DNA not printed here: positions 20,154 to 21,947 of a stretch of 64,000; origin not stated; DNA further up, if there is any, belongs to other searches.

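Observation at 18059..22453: Four-gene translationally coupled operon: DUF4383 membrane protein, FAD-oxidase fused to Rieske domain, EgtB and EgtD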

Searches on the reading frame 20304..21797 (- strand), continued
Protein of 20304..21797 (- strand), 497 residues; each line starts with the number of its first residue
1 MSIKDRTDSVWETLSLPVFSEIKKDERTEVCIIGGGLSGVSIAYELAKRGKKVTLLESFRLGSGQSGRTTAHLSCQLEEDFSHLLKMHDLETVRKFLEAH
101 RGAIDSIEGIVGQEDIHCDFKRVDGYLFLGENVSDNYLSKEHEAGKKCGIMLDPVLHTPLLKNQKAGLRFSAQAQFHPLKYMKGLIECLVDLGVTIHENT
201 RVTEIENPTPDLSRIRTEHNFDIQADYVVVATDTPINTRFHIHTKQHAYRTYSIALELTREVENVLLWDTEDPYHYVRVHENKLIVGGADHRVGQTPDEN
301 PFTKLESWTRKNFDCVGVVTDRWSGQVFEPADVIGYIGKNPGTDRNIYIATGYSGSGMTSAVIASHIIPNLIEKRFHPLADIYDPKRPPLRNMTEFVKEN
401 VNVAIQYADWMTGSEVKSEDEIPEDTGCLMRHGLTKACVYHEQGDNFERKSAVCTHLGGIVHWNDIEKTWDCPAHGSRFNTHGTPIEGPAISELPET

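Call 30: search_protein_families(library=pfam, proteins=[L018:6954-7685:+, L023:7329-7955:+, L051:644-1261:-, L030:7447-7788:-, L037:10684-11244:-, L076:6737-7450:+, L006:6616-7338:+, L007:171-803:-, L012:11748-12299:+, L015:10300-12012:+], max_evalue=0.001)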
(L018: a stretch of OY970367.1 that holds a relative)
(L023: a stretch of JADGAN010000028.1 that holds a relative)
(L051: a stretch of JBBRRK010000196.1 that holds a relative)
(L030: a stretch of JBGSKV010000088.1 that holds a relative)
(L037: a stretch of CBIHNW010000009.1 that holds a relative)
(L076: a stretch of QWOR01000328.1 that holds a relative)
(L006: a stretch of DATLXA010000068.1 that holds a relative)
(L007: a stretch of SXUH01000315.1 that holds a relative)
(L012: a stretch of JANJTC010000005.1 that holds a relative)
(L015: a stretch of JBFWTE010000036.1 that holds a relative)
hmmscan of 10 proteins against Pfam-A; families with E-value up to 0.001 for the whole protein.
L018:6954-7685:+ (243 aa): 1 family
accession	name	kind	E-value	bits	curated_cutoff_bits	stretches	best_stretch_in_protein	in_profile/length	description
PF05974.18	DUF892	-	6.6e-61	205.4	23.7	1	50-206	1-158/159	Domain of unknown function (DUF892)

L023:7329-7955:+ (208 aa): 2 families
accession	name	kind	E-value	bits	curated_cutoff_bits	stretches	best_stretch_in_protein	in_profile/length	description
PF11181.13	YflT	-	8.7e-07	29.8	26.2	1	18-79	4-67/99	Heat induced stress protein YflT domain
PF11821.13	ActD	-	0.00037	20.6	25.7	1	16-175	3-169/170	Alternative complex III, ActD subunit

L051:644-1261:- (205 aa): 1 family
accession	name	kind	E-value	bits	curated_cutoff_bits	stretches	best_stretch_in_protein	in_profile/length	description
PF04120.17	Iron_permease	-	1.1e-37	129.1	25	1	73-196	1-124/128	Low affinity iron permease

L030:7447-7788:- (113 aa): 0 families

L037:10684-11244:- (186 aa): 2 families
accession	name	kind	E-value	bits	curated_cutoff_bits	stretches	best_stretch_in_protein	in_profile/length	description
PF16242.11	Pyrid_ox_like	-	2.3e-54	183.4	28.8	1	27-172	1-146/149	Pyridoxamine 5'-phosphate oxidase like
PF01243.27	PNPOx_N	-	7.6e-17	62.2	28.1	1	31-151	4-119/120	Pyridoxamine 5'-phosphate oxidase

L076:6737-7450:+ (237 aa): 0 families

L006:6616-7338:+ (240 aa): 1 family
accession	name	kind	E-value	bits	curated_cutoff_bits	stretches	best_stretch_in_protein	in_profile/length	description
PF01814.28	Hemerythrin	-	7.1e-10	39.9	25.3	1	55-176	2-127/127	Hemerythrin HHE cation binding domain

L007:171-803:- (210 aa): 1 family
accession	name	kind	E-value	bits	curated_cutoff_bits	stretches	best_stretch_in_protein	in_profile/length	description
PF00582.32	Usp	-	3.1e-16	60.6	24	1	48-192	3-141/141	Universal stress protein family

L012:11748-12299:+ (183 aa): 1 family
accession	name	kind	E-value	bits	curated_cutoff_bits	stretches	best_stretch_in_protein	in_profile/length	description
PF04832.17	SOUL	-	1.6e-17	64.5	27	1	19-180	2-172/173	SOUL heme-binding protein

L015:10300-12012:+ (570 aa): 3 families
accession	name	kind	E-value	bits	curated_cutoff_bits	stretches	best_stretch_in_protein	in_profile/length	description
PF01274.28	MS_TIM-barrel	-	2.1e-72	243.6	26.4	1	203-418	3-219/248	Malate synthase, TIM barrel domain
PF20659.2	MS_C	-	2.7e-23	83.1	23.1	1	446-566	3-114/118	Malate synthase, C-terminal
PF20656.2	MS_N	-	7.6e-07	29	23.5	1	54-103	13-62/64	Malate synthase, N-terminal domain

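Call 39: predict_structure(alignment_id=A2)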
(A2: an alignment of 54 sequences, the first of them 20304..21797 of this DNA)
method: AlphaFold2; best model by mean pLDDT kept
length: 497 residues; sequences in the alignment: 54
mean_pLDDT: 91.0   pTM: 0.91
mean pLDDT of the five models: 91.0, 89.9, 89.8, 88.9, 86.6
residues with pLDDT >= 90: 353; 70-90: 129; 50-70: 11; < 50: 4
segments of 3 or more residues with pLDDT < 50: 1-4
pLDDT, mean of each block of 10 residues (from residue 1): 61 88 98 96 98 95 87 89 92 96 97 97 95 85 96 95 94 94 97 97 90 94 97 76 85 96 94 92 94 87 96 96 91 91 89 91 97 95 84 72 78 90 94 90 93 90 91 89 89 85
secondary structure, 60 per line:
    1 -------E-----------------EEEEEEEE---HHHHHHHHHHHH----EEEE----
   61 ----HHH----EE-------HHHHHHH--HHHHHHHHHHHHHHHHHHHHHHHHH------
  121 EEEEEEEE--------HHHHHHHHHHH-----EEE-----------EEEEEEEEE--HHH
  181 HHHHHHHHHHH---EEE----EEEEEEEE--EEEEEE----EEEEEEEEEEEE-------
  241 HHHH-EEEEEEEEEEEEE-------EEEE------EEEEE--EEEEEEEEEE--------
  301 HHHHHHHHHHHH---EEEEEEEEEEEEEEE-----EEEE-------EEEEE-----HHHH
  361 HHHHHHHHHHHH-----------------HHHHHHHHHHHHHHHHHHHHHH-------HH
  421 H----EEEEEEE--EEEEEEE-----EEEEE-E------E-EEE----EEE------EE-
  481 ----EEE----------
elements in order: E26-33 H37-48 E53-56 H81-87 H90-114 E121-128 H137-147 E153-155 E167-175 H178-191 E195-197 E202-209 E212-217 E222-233 H241-244 E246-258 E266-269 E276-280 E283-292 H301-312 E316-330 E336-339 E347-351 H357-372 H390-411 E426-432 E435-441 E447-451 E462-464 E469-471 E485-487

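Call 41: fold_search(model_id=the predicted structure, library=pdb)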
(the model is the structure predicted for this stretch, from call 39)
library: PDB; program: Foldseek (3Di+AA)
matches with E <= 10: 1987; with E <= 0.001: 1391
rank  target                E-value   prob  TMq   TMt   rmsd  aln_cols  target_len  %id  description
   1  1vrq_B                7.1e-21  1.00  0.61  0.75   5.3       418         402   16  Crystal Structure of Heterotetrameric Sarcosine Oxidase from Corynebacterium sp. U-96 in complex with Folinic Acid (released 2005-07-05)
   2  4ysh_B                1.2e-20  1.00  0.62  0.82   3.2       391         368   17  Crystal structure of glycine oxidase from Geobacillus kaustophilus (released 2016-03-23)
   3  1y56_B                3.1e-20  1.00  0.57  0.75   4.4       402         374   19  Crystal structure of L-proline dehydrogenase from P.horikoshii (released 2005-07-26)
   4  3m12_A                4.1e-20  1.00  0.57  0.73   5.4       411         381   15  Crystal Structure of the Lys265Arg phosphate-crytsallized mutant of monomeric sarcosine oxidase (released 2010-04-21)
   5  2gb0_B                4.3e-20  1.00  0.56  0.71   5.7       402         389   14  Monomeric sarcosine oxidase: structure of a covalently flavinylated amine oxidizing enzyme (released 2006-03-21)
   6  3qse_B                5.3e-20  1.00  0.58  0.74   4.6       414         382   16  Crystal structure for the complex of substrate-reduced msox with sarcosine (released 2011-06-01)
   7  4pab_B                6.2e-20  1.00  0.57  0.36   5.2       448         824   16  Crystal structure of the precursor form of rat DMGDH complexed with tetrahydrofolate (released 2014-06-18)
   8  1l9c_A                6.6e-20  1.00  0.56  0.70   5.6       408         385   14  Role of Histidine 269 in Catalysis by Monomeric Sarcosine Oxidase (released 2002-08-30)
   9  3qss_A                6.9e-20  1.00  0.55  0.70   5.8       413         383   14  Crystal structure for the MSOX.chloride.MTA ternary complex (released 2011-06-01)
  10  2gb0_A                7.3e-20  1.00  0.56  0.71   5.6       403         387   14  Monomeric sarcosine oxidase: structure of a covalently flavinylated amine oxidizing enzyme (released 2006-03-21)
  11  3if9_C                8.1e-20  1.00  0.57  0.77   4.6       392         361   19  Crystal structure of Glycine Oxidase G51S/A54R/H244A mutant in complex with inhibitor glycolate (released 2009-10-27)
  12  3m12_B                8.6e-20  1.00  0.58  0.73   4.7       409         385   16  Crystal Structure of the Lys265Arg phosphate-crytsallized mutant of monomeric sarcosine oxidase (released 2010-04-21)
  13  1ng3_A                9.5e-20  1.00  0.62  0.83   3.1       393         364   18  Complex of ThiO (glycine oxidase) with acetyl-glycine (released 2003-04-08)
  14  3m0o_A                1.1e-19  1.00  0.57  0.72   5.4       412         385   16  Crystal Structure of the Lys265Met mutant of monomeric sarcosine oxidase (released 2010-04-21)
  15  4pab_A                1.2e-19  1.00  0.56  0.35   5.3       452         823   16  Crystal structure of the precursor form of rat DMGDH complexed with tetrahydrofolate (released 2014-06-18)
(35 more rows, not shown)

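Call 43: find_related_loci(query=A3, collection=metagenome_contigs, flank=6000)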
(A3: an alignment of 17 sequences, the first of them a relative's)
Query A3 (511 aa) in metagenome_contigs; peptide patterns used: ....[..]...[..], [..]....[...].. (x = any residue, [..] = any of these).
600 stretches matched a pattern (row limit reached: there are more); 597 encode a relative of the query (tblastn E <= 1e-3); the best 80 are kept; 80 distinct loci.
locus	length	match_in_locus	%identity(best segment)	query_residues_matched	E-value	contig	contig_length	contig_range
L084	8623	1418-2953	62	3-509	0e+0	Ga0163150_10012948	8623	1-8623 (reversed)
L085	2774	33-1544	60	2-508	0e+0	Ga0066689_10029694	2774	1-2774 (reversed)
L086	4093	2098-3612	60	2-509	0e+0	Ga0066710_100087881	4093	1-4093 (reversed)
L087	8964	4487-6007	57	2-506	0e+0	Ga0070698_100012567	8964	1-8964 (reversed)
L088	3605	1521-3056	61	3-509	0e+0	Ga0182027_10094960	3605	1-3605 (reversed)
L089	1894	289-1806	59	1-505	0e+0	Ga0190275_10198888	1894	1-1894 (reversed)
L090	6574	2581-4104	60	4-505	0e+0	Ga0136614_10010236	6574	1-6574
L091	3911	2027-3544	58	3-502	0e+0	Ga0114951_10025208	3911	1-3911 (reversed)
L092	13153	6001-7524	59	7-511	0e+0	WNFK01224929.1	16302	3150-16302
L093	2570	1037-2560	58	4-505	0e+0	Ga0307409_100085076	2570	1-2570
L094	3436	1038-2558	59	2-505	0e+0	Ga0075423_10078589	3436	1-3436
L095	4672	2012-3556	58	4-511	0e+0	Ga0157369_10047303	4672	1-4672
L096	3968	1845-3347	56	1-504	0e+0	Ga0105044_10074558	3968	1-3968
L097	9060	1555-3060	60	4-506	0e+0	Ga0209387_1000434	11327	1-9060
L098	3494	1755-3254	58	1-505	0e+0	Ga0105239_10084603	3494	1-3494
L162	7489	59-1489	52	35-503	2e-145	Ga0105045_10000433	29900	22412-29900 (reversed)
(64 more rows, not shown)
